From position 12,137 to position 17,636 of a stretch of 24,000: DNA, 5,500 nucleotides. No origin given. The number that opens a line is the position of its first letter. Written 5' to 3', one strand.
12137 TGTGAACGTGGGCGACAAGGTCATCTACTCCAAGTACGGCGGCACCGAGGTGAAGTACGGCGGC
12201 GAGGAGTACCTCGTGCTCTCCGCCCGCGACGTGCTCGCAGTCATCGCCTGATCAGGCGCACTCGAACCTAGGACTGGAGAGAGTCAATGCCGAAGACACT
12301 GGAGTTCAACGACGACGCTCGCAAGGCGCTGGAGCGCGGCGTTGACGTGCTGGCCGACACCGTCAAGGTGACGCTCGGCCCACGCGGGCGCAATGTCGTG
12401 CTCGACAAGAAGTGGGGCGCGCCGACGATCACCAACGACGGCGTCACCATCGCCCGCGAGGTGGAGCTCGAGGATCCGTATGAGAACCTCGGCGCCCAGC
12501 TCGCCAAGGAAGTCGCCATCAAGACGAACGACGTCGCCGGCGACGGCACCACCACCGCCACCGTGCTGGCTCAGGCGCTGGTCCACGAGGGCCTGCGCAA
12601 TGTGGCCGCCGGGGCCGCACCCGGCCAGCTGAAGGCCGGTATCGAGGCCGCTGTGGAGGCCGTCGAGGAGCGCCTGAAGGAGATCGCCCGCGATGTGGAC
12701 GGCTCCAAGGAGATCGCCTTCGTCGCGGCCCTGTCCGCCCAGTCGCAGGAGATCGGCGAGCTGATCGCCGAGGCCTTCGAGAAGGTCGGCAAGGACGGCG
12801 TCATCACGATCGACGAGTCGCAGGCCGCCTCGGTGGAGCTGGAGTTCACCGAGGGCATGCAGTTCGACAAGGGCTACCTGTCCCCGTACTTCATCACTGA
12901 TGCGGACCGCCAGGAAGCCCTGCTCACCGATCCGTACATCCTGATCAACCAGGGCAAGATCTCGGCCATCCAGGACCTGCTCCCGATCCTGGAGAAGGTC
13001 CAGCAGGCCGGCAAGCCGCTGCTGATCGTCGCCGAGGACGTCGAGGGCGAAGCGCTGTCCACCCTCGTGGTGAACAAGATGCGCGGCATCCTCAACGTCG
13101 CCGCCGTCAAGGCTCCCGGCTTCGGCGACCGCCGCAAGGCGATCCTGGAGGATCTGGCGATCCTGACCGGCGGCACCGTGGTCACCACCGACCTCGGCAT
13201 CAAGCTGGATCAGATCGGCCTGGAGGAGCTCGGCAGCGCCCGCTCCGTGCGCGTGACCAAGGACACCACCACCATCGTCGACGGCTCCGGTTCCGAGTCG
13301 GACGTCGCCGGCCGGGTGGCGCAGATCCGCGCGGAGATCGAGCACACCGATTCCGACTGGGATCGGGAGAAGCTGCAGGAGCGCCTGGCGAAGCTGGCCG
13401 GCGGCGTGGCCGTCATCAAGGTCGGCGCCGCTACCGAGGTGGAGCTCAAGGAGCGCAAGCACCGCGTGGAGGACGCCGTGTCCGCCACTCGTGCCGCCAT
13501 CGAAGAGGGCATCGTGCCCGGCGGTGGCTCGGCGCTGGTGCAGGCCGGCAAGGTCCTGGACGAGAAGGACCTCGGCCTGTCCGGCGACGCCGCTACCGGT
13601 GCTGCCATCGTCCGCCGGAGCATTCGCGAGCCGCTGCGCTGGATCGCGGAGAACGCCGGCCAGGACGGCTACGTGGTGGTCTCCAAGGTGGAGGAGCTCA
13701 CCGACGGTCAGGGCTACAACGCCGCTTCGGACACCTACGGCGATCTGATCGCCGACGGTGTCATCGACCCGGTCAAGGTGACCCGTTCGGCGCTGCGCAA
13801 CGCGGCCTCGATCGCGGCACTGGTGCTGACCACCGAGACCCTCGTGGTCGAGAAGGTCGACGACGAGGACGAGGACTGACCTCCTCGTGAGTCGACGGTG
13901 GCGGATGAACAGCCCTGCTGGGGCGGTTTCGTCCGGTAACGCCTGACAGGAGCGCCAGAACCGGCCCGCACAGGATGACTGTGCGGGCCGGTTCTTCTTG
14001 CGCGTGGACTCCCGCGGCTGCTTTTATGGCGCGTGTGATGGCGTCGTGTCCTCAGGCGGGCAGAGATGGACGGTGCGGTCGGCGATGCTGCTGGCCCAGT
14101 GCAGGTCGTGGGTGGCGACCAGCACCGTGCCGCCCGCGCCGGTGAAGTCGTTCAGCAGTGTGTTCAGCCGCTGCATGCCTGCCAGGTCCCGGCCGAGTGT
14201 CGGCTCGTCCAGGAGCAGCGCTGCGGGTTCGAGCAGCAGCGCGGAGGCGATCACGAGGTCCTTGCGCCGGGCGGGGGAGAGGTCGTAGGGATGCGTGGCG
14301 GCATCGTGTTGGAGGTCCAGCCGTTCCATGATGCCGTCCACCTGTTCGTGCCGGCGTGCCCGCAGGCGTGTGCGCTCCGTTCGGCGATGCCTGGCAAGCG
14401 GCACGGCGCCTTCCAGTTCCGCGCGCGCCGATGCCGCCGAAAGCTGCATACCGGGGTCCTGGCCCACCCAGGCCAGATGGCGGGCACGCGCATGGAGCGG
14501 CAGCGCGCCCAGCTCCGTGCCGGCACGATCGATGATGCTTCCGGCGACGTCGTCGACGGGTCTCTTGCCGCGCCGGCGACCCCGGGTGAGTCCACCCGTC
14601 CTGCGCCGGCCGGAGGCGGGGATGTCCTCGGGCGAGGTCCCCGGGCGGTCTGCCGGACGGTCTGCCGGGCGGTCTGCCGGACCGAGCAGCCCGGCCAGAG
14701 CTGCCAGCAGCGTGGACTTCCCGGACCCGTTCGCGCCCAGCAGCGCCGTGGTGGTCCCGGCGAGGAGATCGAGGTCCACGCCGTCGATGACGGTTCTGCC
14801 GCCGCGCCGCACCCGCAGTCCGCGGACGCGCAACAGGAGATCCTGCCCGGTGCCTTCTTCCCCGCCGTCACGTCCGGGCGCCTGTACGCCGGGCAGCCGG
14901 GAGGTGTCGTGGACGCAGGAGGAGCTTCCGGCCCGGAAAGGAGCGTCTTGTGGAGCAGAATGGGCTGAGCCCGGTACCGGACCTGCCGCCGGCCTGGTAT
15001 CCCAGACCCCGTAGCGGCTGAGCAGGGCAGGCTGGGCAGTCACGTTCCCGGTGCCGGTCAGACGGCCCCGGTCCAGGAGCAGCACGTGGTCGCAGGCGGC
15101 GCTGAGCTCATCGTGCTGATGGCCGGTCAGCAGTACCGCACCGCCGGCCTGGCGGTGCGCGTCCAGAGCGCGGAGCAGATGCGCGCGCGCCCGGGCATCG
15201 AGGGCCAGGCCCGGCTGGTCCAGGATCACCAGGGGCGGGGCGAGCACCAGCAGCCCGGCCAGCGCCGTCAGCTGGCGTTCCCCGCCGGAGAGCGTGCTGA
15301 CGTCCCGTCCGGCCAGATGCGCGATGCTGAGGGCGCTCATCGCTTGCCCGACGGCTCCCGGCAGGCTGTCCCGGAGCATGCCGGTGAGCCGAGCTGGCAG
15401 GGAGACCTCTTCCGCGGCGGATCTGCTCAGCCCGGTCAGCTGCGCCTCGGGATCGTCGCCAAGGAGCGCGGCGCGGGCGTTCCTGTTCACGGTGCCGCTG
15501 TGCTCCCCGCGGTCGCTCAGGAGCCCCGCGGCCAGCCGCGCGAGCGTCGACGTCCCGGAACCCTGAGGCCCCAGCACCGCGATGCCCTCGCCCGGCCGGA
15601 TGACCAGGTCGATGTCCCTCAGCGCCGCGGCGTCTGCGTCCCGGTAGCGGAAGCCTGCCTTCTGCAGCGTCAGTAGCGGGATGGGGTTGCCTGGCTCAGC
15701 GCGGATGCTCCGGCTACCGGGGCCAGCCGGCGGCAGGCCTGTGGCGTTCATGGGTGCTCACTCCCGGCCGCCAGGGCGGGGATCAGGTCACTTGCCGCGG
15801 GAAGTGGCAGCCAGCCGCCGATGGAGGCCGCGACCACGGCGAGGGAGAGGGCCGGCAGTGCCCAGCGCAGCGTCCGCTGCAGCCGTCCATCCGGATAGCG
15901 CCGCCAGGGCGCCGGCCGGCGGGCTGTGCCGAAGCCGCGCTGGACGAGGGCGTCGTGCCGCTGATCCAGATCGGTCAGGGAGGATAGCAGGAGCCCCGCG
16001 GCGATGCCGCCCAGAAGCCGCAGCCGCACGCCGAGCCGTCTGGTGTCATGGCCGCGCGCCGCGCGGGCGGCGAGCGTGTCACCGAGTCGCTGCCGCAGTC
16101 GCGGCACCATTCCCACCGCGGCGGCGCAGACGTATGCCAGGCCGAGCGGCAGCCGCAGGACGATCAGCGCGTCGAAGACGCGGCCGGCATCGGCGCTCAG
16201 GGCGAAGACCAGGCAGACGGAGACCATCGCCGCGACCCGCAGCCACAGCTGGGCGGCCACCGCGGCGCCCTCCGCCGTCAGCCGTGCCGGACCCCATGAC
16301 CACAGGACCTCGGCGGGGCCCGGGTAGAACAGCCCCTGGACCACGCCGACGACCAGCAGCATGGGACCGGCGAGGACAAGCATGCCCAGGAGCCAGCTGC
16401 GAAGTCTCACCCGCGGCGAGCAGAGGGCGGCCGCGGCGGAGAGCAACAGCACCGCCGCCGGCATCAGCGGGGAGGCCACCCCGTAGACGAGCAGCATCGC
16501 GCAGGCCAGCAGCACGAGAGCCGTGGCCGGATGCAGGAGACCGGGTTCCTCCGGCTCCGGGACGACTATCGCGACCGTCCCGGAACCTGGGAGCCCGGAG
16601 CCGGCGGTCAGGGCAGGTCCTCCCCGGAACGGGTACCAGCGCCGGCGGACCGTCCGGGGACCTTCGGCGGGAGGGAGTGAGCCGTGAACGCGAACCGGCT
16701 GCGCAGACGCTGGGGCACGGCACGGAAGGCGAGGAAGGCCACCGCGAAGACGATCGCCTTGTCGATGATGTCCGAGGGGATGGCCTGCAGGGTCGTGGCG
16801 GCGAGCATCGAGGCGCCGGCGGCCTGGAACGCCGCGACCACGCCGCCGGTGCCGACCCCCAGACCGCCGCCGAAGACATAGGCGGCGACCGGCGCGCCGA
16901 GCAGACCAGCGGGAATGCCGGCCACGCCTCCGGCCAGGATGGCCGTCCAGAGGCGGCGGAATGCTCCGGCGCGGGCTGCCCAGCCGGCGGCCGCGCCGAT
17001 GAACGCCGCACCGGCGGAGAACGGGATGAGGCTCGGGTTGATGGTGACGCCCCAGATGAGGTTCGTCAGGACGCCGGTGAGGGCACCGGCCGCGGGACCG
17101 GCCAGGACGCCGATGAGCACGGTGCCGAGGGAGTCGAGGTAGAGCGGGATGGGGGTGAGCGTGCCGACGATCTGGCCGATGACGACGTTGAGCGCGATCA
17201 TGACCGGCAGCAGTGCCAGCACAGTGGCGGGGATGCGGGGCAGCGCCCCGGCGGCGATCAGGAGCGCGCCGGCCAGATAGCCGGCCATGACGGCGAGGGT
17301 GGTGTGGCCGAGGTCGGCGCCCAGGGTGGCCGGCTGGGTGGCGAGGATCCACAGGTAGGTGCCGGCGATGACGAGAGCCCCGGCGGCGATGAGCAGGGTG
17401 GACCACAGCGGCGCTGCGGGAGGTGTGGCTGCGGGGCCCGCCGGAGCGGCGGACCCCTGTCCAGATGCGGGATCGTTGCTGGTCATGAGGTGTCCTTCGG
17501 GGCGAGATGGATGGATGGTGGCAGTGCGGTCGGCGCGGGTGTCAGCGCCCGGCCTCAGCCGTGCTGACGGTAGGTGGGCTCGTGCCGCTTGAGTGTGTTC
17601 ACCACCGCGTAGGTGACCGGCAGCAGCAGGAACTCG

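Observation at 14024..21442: PadR-divergent six-gene operon: serine hydrolase, nucleoside hydrolase, YhhQ-type transporter and a dedicated ECF transporter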

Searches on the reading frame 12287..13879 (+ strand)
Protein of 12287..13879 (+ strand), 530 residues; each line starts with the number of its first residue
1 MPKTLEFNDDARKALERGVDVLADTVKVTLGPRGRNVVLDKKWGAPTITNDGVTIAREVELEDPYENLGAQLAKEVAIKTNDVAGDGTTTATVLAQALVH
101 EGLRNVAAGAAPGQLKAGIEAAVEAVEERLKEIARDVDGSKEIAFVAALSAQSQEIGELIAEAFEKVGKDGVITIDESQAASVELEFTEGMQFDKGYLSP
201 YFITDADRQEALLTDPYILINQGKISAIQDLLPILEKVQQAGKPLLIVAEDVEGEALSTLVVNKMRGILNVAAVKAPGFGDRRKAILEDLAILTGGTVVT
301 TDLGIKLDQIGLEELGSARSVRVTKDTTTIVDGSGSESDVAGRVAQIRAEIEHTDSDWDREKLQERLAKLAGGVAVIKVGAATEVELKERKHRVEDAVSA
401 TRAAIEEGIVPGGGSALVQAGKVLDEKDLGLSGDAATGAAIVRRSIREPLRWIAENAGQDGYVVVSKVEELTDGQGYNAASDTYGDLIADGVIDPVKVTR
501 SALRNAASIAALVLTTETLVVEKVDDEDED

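Call 21: list_cluster_members(proteins=[window:12287-13879:+, window:16608-17486:-, window:18463-19578:-, window:17555-18466:-, window:19591-20802:-, window:14024-15751:-])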
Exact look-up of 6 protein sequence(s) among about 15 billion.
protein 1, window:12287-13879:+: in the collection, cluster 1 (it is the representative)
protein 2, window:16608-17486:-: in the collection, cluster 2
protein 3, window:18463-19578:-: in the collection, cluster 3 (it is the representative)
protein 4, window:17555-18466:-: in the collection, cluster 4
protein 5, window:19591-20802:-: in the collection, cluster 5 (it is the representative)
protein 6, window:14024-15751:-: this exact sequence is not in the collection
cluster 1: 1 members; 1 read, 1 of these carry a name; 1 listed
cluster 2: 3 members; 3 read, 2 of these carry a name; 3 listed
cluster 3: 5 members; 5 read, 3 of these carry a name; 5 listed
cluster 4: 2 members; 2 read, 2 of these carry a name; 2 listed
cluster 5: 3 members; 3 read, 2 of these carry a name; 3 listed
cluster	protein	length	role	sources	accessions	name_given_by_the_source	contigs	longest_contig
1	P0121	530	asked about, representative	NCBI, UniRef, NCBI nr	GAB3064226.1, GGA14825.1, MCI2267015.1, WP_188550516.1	chaperonin GroEL [Sediminivirga luteola] | Chaperonin GroEL n=1 Tax=Sediminivirga luteola TaxID=1774748 RepID=A0A8J2TY94_9MICO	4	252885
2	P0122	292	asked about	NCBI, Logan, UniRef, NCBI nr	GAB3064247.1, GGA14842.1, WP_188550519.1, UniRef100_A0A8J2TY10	histidine kinase [Sediminivirga luteola] | Energy-coupling factor transport system substrate-specific component n=1 ...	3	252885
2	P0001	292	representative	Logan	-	-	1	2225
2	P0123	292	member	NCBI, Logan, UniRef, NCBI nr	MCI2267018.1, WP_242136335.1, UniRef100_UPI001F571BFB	histidine kinase [Sediminivirga luteola] | histidine kinase n=1 Tax=Sediminivirga luteola TaxID=1774748 RepID=UPI001F571BFB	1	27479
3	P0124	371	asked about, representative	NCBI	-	-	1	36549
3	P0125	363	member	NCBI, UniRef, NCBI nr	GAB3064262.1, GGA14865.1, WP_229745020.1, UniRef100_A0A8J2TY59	nucleoside hydrolase [Sediminivirga luteola] | Inosine-uridine preferring nucleoside hydrolase n=1 Tax=Sediminivirga luteola ...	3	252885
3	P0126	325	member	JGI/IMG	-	inosine-uridine nucleoside N-ribohydrolase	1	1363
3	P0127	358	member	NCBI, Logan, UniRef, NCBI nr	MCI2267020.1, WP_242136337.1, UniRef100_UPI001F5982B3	nucleoside hydrolase [Sediminivirga luteola] | nucleoside hydrolase n=1 Tax=Sediminivirga luteola TaxID=1774748 RepID=UPI001F5982B3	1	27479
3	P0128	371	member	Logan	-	-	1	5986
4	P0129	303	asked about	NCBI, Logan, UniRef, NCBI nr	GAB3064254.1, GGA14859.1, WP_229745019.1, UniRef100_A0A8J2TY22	queuosine precursor transporter [Sediminivirga luteola] | Probable queuosine precursor transporter n=1 Tax=Sediminivirga luteola TaxID=1774748 ...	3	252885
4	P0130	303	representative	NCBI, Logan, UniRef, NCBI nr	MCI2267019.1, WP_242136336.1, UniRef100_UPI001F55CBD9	queuosine precursor transporter [Sediminivirga luteola] | queuosine precursor transporter n=1 Tax=Sediminivirga luteola TaxID=1774748 ...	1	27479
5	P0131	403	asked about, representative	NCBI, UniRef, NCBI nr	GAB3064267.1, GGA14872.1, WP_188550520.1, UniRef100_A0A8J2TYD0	serine hydrolase domain-containing protein [Sediminivirga luteola] | Beta-lactamase-related domain-containing protein n=1 Tax=Sediminivirga luteola ...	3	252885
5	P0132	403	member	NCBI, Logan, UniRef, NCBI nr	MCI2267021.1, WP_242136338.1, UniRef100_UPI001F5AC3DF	serine hydrolase domain-containing protein [Sediminivirga luteola] | serine hydrolase domain-containing protein n=1 Tax=Sediminivirga luteola TaxID=1774748 ...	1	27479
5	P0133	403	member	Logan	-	-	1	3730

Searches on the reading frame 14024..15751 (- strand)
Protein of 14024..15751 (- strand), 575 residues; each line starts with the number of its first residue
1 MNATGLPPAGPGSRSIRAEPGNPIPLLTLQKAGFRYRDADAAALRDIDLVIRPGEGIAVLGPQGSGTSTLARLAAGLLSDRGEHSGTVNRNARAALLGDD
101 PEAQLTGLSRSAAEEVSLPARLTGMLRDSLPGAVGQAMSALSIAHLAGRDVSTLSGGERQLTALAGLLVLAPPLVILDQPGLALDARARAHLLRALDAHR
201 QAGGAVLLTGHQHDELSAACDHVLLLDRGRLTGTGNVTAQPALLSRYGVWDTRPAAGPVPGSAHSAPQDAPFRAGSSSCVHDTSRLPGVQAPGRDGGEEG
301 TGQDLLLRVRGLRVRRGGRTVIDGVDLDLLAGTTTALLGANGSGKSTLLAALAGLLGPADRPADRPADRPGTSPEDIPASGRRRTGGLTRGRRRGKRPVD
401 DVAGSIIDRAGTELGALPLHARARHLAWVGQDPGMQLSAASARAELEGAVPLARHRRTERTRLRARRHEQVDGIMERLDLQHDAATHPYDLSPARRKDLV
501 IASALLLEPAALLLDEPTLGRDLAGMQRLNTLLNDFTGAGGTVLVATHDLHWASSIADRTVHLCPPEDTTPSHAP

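Call 3: search_protein_families(library=pfam, proteins=[window:14024-15751:-], max_evalue=0.01)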
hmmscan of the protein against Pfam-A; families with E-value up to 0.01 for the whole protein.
window:14024-15751:- (575 aa): 10 families
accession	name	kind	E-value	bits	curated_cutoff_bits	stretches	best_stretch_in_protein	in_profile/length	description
PF00005.33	ABC_tran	-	2.5e-36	125.7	25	3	44-180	1-135/137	ABC transporter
PF13304.12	AAA_21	-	1e-16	62.4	27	2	149-212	233-299/304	AAA domain, putative AbiEii toxin, Type IV TA system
PF02463.25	SMC_N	-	5e-09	36.4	40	2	152-219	135-205/220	RecF/RecN/SMC N terminal domain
PF13555.12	AAA_29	-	2.3e-07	30.9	27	1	330-360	20-50/61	P-loop containing region of AAA domain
PF13238.12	AAA_18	-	0.00023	22.1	29.4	0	57-78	1-22/128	AAA domain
PF13476.12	AAA_23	-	0.00048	21.3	27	1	332-363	19-50/201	AAA domain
PF25199.1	nSTAND_NTPase5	-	0.0018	18.6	34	0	334-353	43-62/145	Novel STAND NTPase 5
PF20703.3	nSTAND1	-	0.0018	18.4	27.1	0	333-357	34-56/379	Novel STAND NTPase 1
PF05729.18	NACHT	-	0.0034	17.7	26.7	0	334-356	2-24/167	NACHT domain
PF13521.12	AAA_28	-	0.0093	16.6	27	0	336-355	3-22/164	AAA domain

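Call 4: search_protein_families(library=ncbifam, proteins=[window:14024-15751:-], max_evalue=0.01)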
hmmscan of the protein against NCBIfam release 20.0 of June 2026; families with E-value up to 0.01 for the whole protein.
window:14024-15751:- (575 aa): 192 families (the best 25 are shown)
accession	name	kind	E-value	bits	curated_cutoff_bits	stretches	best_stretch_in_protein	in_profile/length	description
NF040873.1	AztA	equivalog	4.1e-50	170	220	3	40-224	4-190/191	zinc ABC transporter ATP-binding protein AztA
TIGR03873.1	F420-0_ABC_ATP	hypoth_equivalog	3.1e-48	164.3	372.4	3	39-239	12-223/256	putative F420-0 ABC transporter ATP-binding protein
TIGR01166.1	cbiO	subfamily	4.1e-48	163.4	211.8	3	40-213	4-187/190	cobalt ABC transporter, ATP-binding protein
TIGR04521.1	ECF_ATPase_2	equivalog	1.1e-45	155.8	330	3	39-236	16-228/279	energy-coupling factor transporter ATPase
TIGR01188.1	drrA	subfamily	1.3e-45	156.1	312.45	3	40-236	5-207/302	daunorubicin resistance ABC transporter, ATP-binding protein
TIGR04520.1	ECF_ATPase_1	equivalog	5.1e-45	154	315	3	29-236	3-219/269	energy-coupling factor transporter ATPase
NF010068.0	PRK13548.1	equivalog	7.1e-44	149.9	261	3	29-238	6-228/261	heme ABC transporter ATP-binding protein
NF010157.0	PRK13636.1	equivalog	2.5e-40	138.4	463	3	27-237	6-226/285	cobalt transporter ATP-binding subunit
NF008409.0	PRK11231.1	equivalog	2.8e-40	138.3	375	3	127-236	112-221/255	Fe(3+) dicitrate ABC transporter ATP-binding protein FecE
TIGR02857.1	CydD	equivalog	7.1e-40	137.4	435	3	26-225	321-528/529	thiol reductant ABC exporter subunit CydD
TIGR03864.1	PQQ_ABC_ATP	hypoth_equivalog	1.4e-39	136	302.25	3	32-238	5-217/236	ABC transporter, ATP-binding subunit, PQQ-dependent alcohol dehydrogenase system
TIGR01189.1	ccmA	equivalog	2.4e-39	135.1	131.6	3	40-216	12-190/198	heme ABC exporter ATP-binding protein CcmA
TIGR02673.1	FtsE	equivalog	2e-38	132.2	264.85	3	109-229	93-213/214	cell division ATP-binding protein FtsE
NF010156.0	PRK13635.1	equivalog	5.1e-37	127.6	392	3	27-235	6-222/279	energy-coupling factor ABC transporter ATP-binding protein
NF010171.0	PRK13652.1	equivalog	1.5e-35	122.7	476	2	30-243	7-231/277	cobalt transporter ATP-binding subunit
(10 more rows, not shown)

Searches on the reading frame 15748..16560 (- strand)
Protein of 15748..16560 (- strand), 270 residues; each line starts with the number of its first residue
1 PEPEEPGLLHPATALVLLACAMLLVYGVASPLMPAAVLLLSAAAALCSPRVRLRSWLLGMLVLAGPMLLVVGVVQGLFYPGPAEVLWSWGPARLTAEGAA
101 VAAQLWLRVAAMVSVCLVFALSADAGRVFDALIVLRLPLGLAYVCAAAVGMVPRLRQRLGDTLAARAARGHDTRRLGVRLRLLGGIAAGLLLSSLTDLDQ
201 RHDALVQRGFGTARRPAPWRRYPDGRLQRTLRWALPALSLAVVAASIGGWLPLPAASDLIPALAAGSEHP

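Call 3: search_protein_families(library=pfam, proteins=[window:15748-16560:-], max_evalue=0.01)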
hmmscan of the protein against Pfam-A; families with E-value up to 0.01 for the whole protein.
window:15748-16560:- (270 aa): 1 family
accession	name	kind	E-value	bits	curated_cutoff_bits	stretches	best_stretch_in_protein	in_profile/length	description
PF02361.21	CbiQ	-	5.2e-14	52.8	25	1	13-212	12-210/216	Cobalt transport protein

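Call 4: search_protein_families(library=ncbifam, proteins=[window:15748-16560:-], max_evalue=0.01)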
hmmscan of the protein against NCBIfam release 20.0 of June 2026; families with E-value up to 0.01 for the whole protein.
window:15748-16560:- (270 aa): 1 family
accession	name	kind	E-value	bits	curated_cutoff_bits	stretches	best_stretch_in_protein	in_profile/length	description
TIGR02454.1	ECF_T_CbiQ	equivalog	2.9e-14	53.4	111.8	1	16-208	7-200/200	cobalt ECF transporter T component CbiQ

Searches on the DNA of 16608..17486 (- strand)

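Call 98: search_rna_families(sources=[L091, L092, L093, L084, L085], threshold=gathering, show_alignments=2)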
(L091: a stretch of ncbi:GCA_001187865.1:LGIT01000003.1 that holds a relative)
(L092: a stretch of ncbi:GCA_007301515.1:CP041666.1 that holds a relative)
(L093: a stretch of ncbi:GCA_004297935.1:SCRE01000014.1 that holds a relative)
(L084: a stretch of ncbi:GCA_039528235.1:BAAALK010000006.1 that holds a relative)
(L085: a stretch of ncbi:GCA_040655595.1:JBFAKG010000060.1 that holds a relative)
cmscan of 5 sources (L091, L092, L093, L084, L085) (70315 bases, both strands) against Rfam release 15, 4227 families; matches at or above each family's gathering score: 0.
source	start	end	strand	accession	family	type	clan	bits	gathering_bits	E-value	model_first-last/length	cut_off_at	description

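Call 99: search_rna_families(source=L091, start=4100, end=5100, threshold=evalue, max_evalue=1, show_alignments=2)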
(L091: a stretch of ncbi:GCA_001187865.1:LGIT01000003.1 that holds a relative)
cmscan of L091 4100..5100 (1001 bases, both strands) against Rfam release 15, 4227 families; matches with E-value up to 1: 0.
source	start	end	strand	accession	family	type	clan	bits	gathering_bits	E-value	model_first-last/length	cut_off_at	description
